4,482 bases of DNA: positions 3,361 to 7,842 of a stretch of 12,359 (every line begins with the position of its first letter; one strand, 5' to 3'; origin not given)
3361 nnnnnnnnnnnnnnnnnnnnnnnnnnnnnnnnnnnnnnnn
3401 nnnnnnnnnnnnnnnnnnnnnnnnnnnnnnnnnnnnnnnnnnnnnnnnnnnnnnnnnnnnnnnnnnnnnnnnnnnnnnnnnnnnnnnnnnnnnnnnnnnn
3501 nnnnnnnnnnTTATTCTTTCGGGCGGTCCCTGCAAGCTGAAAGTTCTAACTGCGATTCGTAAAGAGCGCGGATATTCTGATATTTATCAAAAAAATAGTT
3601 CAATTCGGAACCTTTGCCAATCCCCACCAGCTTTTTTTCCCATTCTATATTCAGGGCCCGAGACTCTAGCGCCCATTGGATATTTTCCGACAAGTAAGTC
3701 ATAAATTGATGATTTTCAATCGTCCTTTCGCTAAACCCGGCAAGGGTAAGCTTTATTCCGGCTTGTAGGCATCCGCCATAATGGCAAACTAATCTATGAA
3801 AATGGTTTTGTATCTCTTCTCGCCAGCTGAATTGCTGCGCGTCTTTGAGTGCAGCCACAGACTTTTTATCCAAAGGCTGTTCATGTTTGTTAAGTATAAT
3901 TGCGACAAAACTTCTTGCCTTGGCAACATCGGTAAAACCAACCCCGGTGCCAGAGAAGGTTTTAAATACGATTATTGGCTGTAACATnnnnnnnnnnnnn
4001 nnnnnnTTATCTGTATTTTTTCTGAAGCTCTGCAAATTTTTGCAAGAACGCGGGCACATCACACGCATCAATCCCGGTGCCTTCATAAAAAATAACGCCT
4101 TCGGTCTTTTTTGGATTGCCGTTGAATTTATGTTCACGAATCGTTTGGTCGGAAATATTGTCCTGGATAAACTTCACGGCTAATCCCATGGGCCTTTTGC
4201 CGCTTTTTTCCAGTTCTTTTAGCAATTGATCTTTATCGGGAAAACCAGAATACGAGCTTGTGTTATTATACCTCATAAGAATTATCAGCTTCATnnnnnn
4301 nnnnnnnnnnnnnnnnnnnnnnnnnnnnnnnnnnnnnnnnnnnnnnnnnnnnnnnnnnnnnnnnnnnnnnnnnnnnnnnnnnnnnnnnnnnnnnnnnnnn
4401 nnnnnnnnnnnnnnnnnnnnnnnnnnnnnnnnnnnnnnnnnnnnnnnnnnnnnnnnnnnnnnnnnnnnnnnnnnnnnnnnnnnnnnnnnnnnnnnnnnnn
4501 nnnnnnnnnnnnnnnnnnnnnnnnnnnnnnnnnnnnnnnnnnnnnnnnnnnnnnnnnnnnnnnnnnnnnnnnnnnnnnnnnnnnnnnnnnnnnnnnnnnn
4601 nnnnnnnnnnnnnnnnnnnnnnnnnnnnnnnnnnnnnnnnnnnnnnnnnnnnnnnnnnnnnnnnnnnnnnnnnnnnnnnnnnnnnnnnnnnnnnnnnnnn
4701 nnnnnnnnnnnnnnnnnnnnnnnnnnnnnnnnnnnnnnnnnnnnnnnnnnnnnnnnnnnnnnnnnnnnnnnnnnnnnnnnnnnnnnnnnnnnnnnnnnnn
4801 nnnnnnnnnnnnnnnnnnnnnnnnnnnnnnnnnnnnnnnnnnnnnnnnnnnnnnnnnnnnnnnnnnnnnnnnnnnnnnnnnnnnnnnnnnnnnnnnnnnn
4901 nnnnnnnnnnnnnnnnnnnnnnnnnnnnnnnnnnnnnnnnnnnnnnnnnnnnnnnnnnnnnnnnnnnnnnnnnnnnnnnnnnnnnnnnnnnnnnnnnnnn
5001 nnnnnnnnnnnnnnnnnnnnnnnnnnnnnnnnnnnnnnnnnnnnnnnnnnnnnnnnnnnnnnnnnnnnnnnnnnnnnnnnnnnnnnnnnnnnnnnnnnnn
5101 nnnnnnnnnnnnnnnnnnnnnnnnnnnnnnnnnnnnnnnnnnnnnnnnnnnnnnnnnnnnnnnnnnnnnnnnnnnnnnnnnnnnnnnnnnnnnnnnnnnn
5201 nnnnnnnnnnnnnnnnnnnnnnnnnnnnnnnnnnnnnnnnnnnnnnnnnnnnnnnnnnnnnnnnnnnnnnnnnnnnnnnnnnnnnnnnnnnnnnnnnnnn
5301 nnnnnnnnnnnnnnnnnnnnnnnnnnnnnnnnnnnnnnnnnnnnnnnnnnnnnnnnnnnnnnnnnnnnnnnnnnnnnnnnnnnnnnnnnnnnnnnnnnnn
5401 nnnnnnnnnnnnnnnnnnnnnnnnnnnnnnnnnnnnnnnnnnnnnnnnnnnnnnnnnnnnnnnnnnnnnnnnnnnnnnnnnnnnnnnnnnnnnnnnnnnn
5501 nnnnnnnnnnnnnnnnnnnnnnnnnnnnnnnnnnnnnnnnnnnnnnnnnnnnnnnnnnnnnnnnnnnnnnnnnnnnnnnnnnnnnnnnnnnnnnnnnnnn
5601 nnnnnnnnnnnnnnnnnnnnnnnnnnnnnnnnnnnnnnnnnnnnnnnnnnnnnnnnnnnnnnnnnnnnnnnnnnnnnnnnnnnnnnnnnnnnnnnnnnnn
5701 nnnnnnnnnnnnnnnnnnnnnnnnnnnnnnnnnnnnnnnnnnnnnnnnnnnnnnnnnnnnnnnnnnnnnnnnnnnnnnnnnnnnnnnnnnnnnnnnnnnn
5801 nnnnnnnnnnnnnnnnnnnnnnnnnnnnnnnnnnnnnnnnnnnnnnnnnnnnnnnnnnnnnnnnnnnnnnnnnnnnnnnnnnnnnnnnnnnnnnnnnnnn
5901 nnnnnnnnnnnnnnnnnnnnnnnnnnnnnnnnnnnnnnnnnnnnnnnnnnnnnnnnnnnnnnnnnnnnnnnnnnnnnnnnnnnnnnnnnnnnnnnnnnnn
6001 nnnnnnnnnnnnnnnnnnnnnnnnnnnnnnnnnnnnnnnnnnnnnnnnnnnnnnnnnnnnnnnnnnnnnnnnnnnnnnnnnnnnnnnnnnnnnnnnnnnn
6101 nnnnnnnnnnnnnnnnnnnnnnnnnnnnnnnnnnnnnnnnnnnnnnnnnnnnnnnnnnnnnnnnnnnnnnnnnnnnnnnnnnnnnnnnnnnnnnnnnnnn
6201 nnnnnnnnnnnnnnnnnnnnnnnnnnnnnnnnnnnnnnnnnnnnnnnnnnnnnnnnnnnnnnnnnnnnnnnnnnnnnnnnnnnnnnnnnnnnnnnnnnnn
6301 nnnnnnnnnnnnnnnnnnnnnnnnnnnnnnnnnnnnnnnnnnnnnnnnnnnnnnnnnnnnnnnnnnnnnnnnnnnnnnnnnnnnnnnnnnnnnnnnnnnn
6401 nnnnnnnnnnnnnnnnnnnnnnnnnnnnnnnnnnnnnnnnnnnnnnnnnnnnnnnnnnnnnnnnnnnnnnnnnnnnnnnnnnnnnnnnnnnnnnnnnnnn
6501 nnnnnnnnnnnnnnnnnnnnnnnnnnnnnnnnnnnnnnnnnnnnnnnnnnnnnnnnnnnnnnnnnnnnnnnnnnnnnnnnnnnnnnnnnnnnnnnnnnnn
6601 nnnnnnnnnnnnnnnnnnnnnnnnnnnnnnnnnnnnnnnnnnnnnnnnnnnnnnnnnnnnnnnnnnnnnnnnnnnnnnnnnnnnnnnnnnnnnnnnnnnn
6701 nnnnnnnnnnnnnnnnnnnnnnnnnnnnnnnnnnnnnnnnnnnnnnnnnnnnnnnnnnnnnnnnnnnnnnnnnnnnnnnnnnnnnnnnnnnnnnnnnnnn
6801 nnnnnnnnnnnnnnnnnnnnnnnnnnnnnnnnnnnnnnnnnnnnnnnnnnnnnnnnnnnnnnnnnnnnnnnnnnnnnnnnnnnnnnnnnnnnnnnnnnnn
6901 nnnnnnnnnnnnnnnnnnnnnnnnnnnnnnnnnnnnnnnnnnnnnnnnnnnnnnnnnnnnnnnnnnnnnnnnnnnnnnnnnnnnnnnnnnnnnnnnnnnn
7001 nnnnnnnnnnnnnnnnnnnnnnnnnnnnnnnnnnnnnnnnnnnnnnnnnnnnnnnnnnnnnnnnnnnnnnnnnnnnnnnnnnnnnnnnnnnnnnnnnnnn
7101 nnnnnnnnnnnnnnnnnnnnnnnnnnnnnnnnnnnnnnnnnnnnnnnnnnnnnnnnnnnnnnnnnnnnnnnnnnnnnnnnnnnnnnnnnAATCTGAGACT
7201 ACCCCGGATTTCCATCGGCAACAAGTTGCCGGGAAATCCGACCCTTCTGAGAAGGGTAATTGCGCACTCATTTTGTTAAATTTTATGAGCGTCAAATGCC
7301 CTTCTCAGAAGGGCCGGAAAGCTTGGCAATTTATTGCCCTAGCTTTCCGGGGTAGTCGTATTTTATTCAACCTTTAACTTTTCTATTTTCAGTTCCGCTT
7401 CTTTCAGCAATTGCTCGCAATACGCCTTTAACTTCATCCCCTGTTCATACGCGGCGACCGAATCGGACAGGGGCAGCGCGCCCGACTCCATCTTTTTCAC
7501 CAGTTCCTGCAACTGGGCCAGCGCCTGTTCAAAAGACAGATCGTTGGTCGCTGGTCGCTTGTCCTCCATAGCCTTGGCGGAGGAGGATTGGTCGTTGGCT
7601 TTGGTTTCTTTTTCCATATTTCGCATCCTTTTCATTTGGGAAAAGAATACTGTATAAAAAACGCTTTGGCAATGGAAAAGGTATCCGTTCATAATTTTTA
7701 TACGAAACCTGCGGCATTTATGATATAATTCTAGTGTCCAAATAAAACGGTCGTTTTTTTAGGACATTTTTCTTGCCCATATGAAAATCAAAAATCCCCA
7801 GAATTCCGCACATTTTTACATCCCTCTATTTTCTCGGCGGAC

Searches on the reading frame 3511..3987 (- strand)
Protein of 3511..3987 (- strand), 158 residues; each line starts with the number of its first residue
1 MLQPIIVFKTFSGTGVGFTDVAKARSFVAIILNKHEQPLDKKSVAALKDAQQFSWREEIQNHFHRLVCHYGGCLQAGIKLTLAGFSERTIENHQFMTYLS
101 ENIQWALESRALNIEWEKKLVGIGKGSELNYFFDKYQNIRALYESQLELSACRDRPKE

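Call 8: search_protein_families(library=pfam, proteins=[window:3511-3987:-], max_evalue=1)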
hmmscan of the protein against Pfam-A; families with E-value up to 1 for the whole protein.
window:3511-3987:- (158 aa): 0 families

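Call 9: search_protein_families(library=padloc, proteins=[window:3511-3987:-], max_evalue=10)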
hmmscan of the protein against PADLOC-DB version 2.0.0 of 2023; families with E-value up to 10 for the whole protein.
window:3511-3987:- (158 aa): 0 families

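Call 10: search_protein_families(library=ncbifam, proteins=[window:3511-3987:-], max_evalue=10)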
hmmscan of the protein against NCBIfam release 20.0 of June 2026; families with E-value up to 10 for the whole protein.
window:3511-3987:- (158 aa): 0 families

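Call 11: search_protein_families(library=phrogs, proteins=[window:3511-3987:-], max_evalue=10)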
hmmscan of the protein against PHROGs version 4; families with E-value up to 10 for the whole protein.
window:3511-3987:- (158 aa): 0 families

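Call 12: find_homologous_proteins(query=window:3511-3987:-, max_evalue=0.01)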
Query window:3511-3987:- (158 aa): 1 proteins with E <= 0.01 among 26 candidates.
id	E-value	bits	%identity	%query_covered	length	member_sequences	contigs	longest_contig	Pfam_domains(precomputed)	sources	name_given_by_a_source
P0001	2.8e-101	354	100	100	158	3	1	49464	-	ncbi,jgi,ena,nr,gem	ncbi:MAG: hypothetical protein FWC61_02110 [Proteobacteria bacterium]|nr:hypothetical protein [Pseud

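Call 15: find_encoding_contigs(protein=P0001, flank=10000, max_places=6)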
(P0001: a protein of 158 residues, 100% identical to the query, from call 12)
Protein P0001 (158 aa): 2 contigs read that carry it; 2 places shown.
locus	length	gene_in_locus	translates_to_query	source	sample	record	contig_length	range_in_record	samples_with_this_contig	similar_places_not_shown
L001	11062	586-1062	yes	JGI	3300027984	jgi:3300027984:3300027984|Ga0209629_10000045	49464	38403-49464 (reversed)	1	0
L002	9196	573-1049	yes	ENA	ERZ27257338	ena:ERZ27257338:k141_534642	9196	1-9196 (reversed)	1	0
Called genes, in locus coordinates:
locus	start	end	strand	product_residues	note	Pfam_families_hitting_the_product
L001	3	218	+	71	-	?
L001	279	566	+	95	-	-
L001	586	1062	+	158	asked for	-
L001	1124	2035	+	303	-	PF01509:TruB_N, PF16198:TruB_C_2 (weak), PF09157:TruB-C_2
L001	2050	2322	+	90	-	PF00312:Ribosomal_S15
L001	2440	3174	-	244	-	PF04452:Methyltrans_RNA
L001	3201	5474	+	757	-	PF02534:T4SS-DNA_transf, PF10412:TrwB_AAD_bind, PF12696:TraG-D_C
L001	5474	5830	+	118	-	PF01541:GIY-YIG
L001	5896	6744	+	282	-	PF01479:S4, PF00849:PseudoU_synth_2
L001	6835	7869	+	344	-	PF07719:TPR_2 (faint), PF13432:TPR_16, PF00515:TPR_1 (faint), PF13371:TPR_9 (faint), PF13414:TPR_11 (faint), PF14559:TPR_19 (faint), PF13181:TPR_8 (faint)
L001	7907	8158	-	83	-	-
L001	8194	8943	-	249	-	PF00293:NUDIX, PF19368:WHD_AraR (weak), PF21906:WHD_NrtR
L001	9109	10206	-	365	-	PF21016:RlmN_N, PF04055:Radical_SAM (weak)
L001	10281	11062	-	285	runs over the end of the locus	-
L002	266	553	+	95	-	-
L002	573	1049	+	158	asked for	-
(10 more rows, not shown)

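Call 24: search_protein_representatives(protein=window:3511-3987:-)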
Query: 158 residues. Proteins with E-value up to 0.001 (for the whole library): 2; up to 1e-10: 1; up to 1e-30: 1. The best 2 are listed.
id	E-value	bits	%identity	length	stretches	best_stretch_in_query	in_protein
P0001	9.0e-102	354.3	100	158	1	1-158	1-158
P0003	3.2e-04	37.6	33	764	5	79-152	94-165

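Call 44: predict_structure(protein=window:3511-3987:-)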
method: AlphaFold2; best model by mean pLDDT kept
length: 158 residues; sequences in the alignment: 1
mean_pLDDT: 40.4   pTM: 0.34
mean pLDDT of the five models: 40.4, 36.3, 35.5, 32.2, 30.9
residues with pLDDT >= 90: 0; 70-90: 0; 50-70: 30; < 50: 128
segments of 3 or more residues with pLDDT < 50: 1-90, 109-129, 145-158
pLDDT, mean of each block of 10 residues (from residue 1): 34 29 32 35 40 38 42 34 44 51 52 39 42 58 44 30
secondary structure, 60 per line:
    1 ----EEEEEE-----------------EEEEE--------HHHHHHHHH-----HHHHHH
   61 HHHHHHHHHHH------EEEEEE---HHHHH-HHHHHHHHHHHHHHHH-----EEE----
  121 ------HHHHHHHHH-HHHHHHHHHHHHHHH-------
elements in order: E5-10 E28-32 H41-49 H55-71 E78-83 H87-91 H93-108 E114-116 H127-135 H137-151

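Call 62: search_solved_structures(query=A4, max_evalue=10)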
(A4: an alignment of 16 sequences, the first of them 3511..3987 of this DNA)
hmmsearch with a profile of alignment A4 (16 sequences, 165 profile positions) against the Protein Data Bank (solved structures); distinct sequences matched with E-value up to 10: 1.
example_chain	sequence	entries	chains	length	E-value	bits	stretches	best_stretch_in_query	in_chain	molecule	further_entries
8yf5_E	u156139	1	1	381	0.24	14.6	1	108-154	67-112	Exonuclease Rat1p and Rai1p interacting protein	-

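Call 63: search_protein_families(library=pfam, alignment_id=A4, max_evalue=1)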
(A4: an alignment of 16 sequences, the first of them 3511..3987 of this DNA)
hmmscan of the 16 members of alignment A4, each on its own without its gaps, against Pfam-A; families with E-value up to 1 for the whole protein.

A. member 1, window:3511-3987:- (158 aa): 0 families

B. families by the number of members that match (of 16 scanned): 4 families
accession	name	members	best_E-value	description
PF18410.7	BTHB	1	0.005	Basic tilted helix bundle domain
PF21859.2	Replitron_HUH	1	0.055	Replitron, HUH endonuclease domain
PF01652.23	IF4E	1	0.1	Eukaryotic initiation factor 4E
PF07599.16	DUF1563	1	0.11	Protein of unknown function (DUF1563)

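Call 85: search_protein_families(library=padloc, alignment_id=A4, max_evalue=1)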
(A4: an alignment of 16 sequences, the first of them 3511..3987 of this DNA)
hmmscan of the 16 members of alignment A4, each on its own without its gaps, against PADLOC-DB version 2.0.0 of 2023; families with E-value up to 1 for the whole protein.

A. member 1, window:3511-3987:- (158 aa): 0 families

B. families by the number of members that match (of 16 scanned): 2 families
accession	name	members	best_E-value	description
PDLC01214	Cas11a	1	0.015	CAS-I-A; effector_SS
PDLC04753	PDC-M64B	1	0.025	-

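Call 86: search_protein_families(library=ncbifam, alignment_id=A4, max_evalue=1)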
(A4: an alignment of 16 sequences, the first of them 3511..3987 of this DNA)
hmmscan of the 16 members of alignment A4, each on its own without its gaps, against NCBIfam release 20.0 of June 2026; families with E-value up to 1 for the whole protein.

A. member 1, window:3511-3987:- (158 aa): 0 families

B. families by the number of members that match (of 16 scanned): 2 families
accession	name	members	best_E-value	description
NF045825.1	FAmtase_mtf2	1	0.052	fatty-acid O-methyltransferase Mtf2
TIGR03818.1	MotA1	1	0.18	flagellar motor stator protein MotA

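Call 94: search_dna_similar(query=window:3511-3987:-, collection=plasmids, mode=protein, max_evalue=0.1, max_rows=5)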
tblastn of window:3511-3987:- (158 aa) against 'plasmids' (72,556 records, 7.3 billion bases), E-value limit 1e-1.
No match.

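Call 95: search_dna_similar(query=window:3511-3987:-, collection=phages, mode=protein, max_evalue=0.1, max_rows=5)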
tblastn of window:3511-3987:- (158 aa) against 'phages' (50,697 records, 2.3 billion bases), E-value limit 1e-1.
No match.

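Call 99: find_related_loci(query=window:3511-3987:-, collection=viral_contigs, flank=3000)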
Query window:3511-3987:- (158 aa) in viral_contigs; peptide patterns used: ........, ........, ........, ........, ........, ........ (x = any residue, [..] = any of these).
10 stretches matched a pattern, but none encodes a relative of the query by tblastn (E <= 1e-3).

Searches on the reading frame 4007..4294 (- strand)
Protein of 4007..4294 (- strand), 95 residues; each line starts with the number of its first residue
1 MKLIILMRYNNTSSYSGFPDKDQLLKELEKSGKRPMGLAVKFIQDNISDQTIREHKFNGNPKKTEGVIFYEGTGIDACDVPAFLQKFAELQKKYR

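Call 8: search_protein_families(library=pfam, proteins=[window:4007-4294:-], max_evalue=1)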
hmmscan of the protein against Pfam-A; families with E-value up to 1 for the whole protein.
window:4007-4294:- (95 aa): 1 family
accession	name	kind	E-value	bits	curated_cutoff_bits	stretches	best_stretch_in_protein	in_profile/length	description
PF18410.7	BTHB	-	0.005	17.2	25.6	1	40-62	21-43/72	Basic tilted helix bundle domain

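Call 9: search_protein_families(library=padloc, proteins=[window:4007-4294:-], max_evalue=10)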
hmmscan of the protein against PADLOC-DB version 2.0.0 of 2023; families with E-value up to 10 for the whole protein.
window:4007-4294:- (95 aa): 0 families

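Call 10: search_protein_families(library=ncbifam, proteins=[window:4007-4294:-], max_evalue=10)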
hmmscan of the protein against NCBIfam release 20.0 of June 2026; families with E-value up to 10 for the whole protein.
window:4007-4294:- (95 aa): 0 families

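Call 11: search_protein_families(library=phrogs, proteins=[window:4007-4294:-], max_evalue=10)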
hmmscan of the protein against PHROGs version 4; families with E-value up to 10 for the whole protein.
window:4007-4294:- (95 aa): 1 family
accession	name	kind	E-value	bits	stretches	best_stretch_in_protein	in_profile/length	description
phrog_33107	-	unknown function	0.084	14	1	4-49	3-41/67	-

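Call 13: find_homologous_proteins(query=window:4007-4294:-, max_evalue=0.01)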
Query window:4007-4294:- (95 aa): 1 proteins with E <= 0.01 among 1 candidates.
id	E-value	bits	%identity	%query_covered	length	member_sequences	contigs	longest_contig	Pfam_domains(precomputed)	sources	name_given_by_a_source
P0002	7.2e-57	207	100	100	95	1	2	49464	-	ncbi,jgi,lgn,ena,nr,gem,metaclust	ncbi:MAG: hypothetical protein FWC61_02115 [Proteobacteria bacterium]|nr:hypothetical protein [Pseud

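Call 96: search_dna_similar(query=window:4007-4294:-, collection=plasmids, mode=protein, max_evalue=0.1, max_rows=5)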
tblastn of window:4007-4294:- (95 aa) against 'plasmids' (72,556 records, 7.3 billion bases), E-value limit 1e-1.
No match.

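Call 97: search_dna_similar(query=window:4007-4294:-, collection=phages, mode=protein, max_evalue=0.1, max_rows=5)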
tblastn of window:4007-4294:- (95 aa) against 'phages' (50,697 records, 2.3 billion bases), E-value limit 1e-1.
No match.

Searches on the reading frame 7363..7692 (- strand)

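Call 101: search_protein_families(library=pfam, proteins=[window:7363-7692:-], max_evalue=0.001)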
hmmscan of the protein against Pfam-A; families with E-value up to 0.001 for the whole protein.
window:7363-7692:- (109 aa): 1 family
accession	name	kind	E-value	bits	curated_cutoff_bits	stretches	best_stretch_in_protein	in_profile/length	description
PF02609.21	Exonuc_VII_S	-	3.6e-19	69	24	1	54-105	1-52/52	Exonuclease VII small subunit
